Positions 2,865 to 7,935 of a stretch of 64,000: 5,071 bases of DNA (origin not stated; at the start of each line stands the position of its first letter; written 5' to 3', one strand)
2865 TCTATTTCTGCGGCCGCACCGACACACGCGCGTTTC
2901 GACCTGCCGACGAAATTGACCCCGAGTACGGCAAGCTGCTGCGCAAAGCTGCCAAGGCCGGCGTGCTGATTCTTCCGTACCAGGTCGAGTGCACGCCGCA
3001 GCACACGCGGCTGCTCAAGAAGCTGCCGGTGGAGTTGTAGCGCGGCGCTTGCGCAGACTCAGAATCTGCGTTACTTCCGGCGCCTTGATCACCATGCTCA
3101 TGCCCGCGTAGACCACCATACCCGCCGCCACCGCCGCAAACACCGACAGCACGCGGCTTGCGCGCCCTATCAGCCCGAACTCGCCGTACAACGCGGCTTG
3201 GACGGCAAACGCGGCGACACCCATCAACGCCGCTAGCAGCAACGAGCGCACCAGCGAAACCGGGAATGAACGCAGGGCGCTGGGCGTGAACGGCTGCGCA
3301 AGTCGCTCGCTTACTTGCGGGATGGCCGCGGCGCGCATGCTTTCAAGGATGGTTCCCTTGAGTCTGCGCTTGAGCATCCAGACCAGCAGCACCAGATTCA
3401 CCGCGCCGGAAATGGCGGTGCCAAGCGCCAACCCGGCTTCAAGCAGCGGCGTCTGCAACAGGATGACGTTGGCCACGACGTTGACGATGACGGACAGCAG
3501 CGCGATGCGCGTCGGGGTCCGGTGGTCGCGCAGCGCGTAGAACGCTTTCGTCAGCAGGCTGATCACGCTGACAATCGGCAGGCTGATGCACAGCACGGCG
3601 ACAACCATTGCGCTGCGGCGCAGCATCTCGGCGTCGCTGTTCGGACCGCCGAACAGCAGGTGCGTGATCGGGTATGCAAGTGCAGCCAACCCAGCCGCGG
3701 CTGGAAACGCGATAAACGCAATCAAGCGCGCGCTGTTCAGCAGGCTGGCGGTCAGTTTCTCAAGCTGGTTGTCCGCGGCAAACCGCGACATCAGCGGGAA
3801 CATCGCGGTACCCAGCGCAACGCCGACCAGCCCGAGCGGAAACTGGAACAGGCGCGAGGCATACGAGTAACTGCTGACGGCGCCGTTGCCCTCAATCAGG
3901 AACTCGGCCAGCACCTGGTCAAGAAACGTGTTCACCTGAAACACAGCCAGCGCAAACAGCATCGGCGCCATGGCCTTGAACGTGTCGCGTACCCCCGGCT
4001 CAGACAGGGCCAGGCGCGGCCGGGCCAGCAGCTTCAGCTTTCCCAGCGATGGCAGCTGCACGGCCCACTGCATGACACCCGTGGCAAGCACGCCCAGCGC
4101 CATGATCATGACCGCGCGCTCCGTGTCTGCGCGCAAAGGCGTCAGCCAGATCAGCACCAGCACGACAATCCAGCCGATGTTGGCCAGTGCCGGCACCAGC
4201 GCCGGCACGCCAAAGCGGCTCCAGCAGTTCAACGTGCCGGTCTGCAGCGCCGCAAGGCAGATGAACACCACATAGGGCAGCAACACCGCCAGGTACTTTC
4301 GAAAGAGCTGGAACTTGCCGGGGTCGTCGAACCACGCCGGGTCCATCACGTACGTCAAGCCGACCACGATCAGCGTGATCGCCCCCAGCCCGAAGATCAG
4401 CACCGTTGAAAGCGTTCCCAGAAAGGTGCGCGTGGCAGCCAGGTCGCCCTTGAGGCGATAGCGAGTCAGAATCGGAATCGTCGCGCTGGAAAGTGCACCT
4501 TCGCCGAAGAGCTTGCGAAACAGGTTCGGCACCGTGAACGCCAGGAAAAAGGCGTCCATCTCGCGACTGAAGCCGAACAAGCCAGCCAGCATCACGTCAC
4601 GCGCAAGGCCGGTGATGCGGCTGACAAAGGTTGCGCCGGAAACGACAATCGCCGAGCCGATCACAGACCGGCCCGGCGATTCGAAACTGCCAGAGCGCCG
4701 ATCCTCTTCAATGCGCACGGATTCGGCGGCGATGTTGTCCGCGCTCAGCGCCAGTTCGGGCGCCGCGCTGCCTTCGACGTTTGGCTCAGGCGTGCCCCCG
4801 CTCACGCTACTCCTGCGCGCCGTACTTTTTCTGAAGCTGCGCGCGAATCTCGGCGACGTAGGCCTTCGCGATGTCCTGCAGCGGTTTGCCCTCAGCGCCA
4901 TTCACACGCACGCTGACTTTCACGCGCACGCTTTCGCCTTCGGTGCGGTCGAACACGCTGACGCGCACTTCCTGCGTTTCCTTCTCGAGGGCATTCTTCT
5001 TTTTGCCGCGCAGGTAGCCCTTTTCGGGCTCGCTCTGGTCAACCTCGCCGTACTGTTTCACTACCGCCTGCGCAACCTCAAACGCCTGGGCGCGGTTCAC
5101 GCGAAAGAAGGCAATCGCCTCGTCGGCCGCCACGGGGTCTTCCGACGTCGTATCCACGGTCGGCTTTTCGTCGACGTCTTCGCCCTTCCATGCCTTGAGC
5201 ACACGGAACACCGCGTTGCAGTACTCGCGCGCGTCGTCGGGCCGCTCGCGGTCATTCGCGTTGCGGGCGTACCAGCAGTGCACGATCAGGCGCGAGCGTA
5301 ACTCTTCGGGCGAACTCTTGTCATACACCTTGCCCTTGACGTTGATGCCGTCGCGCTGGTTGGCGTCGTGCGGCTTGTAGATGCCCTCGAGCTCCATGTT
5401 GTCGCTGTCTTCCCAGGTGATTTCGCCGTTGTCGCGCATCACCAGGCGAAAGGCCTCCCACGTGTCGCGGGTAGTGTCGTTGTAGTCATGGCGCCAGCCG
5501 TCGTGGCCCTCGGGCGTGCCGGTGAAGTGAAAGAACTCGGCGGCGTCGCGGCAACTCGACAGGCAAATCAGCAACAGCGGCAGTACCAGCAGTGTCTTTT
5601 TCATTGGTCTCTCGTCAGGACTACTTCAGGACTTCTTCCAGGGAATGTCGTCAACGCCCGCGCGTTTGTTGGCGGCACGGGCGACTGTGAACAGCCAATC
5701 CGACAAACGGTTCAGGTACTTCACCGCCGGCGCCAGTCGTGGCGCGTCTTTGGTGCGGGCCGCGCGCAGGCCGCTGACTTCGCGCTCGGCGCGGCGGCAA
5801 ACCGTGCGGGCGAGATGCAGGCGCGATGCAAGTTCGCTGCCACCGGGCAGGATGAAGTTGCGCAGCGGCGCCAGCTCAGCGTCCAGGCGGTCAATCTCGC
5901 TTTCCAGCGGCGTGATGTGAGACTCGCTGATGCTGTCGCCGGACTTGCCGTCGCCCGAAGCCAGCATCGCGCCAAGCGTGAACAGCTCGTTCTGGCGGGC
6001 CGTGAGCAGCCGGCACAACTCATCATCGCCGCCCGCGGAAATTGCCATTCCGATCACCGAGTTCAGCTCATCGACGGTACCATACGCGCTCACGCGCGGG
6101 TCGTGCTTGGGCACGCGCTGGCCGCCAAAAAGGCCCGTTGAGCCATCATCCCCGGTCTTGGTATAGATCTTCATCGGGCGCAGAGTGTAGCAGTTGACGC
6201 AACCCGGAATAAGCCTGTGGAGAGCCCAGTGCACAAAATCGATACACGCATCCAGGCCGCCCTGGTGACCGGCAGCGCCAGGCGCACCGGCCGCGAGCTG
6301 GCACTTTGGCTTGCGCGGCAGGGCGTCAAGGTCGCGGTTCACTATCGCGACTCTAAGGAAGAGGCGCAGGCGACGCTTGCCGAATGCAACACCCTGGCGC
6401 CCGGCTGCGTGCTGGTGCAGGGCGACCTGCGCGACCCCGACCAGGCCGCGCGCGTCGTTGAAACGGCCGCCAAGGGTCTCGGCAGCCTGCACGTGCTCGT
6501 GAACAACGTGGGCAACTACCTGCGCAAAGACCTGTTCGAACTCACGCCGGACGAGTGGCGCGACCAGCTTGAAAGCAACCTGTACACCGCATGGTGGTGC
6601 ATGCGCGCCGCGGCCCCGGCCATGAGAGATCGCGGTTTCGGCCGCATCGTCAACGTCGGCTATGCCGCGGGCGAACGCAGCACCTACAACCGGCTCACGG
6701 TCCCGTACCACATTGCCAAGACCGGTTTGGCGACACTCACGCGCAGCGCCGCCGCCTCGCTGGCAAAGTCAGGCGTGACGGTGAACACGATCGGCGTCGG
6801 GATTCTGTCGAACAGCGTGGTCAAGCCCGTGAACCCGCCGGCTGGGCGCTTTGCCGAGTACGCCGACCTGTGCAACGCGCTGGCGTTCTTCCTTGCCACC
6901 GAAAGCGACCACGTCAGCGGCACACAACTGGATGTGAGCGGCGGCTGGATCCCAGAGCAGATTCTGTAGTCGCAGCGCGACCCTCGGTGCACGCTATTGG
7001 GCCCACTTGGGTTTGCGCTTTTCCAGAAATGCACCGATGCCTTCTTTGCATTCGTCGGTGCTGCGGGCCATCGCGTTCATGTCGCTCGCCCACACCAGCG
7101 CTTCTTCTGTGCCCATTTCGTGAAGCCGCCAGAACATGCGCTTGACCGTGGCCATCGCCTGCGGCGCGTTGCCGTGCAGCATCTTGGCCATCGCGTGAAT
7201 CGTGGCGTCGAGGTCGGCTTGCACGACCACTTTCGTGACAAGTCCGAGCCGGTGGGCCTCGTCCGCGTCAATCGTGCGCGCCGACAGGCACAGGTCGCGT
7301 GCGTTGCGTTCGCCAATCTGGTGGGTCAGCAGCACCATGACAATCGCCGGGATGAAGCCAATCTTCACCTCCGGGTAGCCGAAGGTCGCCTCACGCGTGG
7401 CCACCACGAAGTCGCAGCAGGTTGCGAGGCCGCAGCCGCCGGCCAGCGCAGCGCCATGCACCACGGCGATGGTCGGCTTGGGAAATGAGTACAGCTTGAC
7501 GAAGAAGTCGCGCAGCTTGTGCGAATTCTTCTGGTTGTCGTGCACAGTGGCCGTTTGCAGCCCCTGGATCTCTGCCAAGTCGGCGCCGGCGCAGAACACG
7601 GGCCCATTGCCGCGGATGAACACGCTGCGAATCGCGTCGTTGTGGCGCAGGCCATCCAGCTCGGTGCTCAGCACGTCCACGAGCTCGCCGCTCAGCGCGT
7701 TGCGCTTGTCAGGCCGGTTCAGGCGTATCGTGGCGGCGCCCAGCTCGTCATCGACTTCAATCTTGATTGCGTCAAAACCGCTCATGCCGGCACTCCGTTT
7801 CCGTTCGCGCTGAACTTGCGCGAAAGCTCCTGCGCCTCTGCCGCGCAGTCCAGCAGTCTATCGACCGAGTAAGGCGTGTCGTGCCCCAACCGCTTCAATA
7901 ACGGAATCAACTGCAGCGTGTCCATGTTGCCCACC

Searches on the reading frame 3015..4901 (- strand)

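Call 87: search_protein_families(library=pfam, proteins=[window:3015-4901:-], max_evalue=0.00001)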
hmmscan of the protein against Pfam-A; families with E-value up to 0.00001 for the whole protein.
window:3015-4901:- (628 aa): 3 families
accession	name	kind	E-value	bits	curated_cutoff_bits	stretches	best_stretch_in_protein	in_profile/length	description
PF03023.19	MurJ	-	9.2e-95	318.3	27.4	1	106-522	2-411/451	Lipid II flippase MurJ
PF13440.11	Polysacc_synt_3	-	4.8e-11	42.9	23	1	293-418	163-285/293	Polysaccharide biosynthesis protein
PF01554.23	MatE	-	3.9e-10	40.1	24.9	1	313-480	1-161/161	MatE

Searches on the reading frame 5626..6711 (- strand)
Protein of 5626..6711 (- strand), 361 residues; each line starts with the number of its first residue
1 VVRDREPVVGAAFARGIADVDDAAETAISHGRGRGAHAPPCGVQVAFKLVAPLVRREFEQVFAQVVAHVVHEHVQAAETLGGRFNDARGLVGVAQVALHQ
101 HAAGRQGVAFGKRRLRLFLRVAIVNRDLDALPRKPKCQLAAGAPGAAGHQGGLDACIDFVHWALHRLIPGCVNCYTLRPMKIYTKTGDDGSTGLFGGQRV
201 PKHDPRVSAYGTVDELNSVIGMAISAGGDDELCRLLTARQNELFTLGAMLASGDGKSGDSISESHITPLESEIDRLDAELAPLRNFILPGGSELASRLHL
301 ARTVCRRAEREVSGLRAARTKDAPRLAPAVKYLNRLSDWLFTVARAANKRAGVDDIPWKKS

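Call 87: search_protein_families(library=pfam, proteins=[window:5626-6711:-], max_evalue=0.00001)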
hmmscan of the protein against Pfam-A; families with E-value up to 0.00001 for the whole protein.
window:5626-6711:- (361 aa): 1 family
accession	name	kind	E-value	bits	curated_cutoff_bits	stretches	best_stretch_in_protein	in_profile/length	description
PF01923.23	Cob_adeno_trans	-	1.6e-56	191.5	24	1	182-346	1-170/171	Cobalamin adenosyltransferase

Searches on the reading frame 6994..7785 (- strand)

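Call 87: search_protein_families(library=pfam, proteins=[window:6994-7785:-], max_evalue=0.00001)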
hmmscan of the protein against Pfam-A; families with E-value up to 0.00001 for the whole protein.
window:6994-7785:- (263 aa): 2 families
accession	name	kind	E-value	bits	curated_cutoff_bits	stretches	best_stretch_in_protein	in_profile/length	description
PF00378.25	ECH_1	-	1.3e-57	195.5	27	1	16-263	5-250/251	Enoyl-CoA hydratase/isomerase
PF16113.10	ECH_2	-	2.3e-36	126.4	27.2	1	18-243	2-226/335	Enoyl-CoA hydratase/isomerase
